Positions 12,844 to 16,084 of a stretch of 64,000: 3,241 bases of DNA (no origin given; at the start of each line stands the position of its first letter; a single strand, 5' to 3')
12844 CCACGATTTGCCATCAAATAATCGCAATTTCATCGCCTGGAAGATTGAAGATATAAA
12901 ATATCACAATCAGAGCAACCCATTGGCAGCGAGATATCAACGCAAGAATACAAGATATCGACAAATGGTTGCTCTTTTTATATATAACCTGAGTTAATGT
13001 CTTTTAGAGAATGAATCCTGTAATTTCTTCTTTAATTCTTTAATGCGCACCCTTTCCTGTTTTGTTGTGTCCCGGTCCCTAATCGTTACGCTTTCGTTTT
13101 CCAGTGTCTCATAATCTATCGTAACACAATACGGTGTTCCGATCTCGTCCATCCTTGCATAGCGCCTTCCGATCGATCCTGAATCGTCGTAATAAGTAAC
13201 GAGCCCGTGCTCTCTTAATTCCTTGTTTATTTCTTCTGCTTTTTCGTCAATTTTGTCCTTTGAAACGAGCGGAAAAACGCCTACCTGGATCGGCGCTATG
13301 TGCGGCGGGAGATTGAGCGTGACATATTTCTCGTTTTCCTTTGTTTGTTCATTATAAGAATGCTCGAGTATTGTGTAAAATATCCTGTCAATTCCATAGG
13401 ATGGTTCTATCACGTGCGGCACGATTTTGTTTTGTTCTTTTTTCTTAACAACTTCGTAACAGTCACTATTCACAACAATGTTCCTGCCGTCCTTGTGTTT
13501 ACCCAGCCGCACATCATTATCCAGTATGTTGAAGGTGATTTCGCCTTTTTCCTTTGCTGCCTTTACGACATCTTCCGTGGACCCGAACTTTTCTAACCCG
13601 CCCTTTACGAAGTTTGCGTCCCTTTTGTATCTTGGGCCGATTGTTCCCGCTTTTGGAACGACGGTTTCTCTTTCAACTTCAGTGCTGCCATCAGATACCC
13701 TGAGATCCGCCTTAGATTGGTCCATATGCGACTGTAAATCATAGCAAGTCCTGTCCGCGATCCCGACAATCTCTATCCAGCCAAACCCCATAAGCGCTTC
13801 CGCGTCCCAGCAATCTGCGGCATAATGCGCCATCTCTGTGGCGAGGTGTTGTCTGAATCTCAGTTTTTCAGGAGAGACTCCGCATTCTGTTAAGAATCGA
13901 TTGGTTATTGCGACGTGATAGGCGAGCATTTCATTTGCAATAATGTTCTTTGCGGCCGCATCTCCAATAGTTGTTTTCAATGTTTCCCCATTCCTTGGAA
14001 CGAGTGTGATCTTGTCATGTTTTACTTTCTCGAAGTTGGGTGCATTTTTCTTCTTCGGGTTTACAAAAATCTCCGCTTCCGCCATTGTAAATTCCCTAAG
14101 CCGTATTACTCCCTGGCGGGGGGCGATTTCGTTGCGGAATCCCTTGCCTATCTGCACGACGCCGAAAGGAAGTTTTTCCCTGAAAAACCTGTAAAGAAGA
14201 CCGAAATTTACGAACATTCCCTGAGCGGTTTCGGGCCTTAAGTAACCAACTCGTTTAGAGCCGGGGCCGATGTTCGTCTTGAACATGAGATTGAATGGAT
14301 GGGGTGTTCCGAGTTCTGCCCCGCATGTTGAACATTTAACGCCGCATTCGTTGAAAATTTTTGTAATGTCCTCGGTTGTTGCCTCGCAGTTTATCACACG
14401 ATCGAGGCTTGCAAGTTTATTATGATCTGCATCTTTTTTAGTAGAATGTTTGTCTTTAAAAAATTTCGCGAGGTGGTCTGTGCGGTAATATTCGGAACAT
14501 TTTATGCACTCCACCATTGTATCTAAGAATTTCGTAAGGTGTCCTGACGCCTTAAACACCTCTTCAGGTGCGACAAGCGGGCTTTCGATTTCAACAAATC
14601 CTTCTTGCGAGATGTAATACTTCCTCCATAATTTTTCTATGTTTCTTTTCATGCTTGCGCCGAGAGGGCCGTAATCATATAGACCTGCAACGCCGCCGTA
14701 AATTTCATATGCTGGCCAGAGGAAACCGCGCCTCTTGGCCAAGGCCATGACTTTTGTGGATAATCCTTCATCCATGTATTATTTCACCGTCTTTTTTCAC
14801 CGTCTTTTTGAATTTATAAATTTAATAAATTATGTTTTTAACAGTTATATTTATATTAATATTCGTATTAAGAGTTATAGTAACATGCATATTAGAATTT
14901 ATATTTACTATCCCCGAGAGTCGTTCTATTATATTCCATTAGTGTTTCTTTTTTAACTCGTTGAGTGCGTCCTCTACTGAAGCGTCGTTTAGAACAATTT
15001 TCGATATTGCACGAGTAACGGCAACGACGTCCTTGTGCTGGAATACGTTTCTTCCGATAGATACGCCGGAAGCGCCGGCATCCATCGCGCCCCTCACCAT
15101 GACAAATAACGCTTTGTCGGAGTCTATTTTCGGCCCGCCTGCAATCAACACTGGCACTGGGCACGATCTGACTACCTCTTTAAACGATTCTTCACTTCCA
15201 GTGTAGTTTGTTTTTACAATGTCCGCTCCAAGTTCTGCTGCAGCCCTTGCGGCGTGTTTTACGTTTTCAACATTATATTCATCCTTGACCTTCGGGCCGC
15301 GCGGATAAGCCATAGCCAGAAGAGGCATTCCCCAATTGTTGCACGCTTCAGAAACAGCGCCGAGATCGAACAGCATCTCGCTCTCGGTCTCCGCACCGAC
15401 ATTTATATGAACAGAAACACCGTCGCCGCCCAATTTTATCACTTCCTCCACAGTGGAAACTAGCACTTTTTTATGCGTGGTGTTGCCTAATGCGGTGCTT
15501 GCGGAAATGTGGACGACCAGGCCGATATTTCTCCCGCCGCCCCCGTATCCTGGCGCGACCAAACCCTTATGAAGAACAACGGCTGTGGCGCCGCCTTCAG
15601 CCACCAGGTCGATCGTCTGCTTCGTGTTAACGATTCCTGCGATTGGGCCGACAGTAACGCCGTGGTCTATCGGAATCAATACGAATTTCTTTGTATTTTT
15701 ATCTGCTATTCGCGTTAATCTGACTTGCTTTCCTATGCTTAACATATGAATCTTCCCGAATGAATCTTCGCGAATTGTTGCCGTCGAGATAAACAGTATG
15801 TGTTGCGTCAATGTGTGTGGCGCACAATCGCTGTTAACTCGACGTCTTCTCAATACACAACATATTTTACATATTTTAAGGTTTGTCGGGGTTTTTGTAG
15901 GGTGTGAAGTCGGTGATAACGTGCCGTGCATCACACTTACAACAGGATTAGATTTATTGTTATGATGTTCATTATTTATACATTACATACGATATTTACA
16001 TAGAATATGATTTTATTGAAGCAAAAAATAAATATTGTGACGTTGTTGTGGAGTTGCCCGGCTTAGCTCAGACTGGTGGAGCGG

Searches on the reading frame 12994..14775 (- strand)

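Call 15: search_protein_families(library=pfam, proteins=[window:12994-14775:-], max_evalue=0.00001)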
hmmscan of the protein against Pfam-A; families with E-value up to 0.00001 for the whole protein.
window:12994-14775:- (593 aa): 2 families
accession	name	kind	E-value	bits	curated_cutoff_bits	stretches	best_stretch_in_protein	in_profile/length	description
PF03129.25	HGTP_anticodon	-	2.4e-25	88.9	21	1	497-587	1-93/94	Anticodon binding domain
PF00587.30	tRNA-synt_2b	-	7.7e-10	39.6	29.3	1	178-244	12-77/179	tRNA synthetase class II core domain (G, H, P, S and T)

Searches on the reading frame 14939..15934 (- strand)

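Call 56: search_protein_families(library=pfam, proteins=[window:14939-15934:-], max_evalue=0.00001)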
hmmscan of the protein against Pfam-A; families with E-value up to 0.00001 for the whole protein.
window:14939-15934:- (331 aa): 1 family
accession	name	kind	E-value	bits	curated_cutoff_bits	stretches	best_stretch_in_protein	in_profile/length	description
PF01791.15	DeoC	-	2.1e-65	221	23.8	1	85-300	2-229/229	DeoC/LacD family aldolase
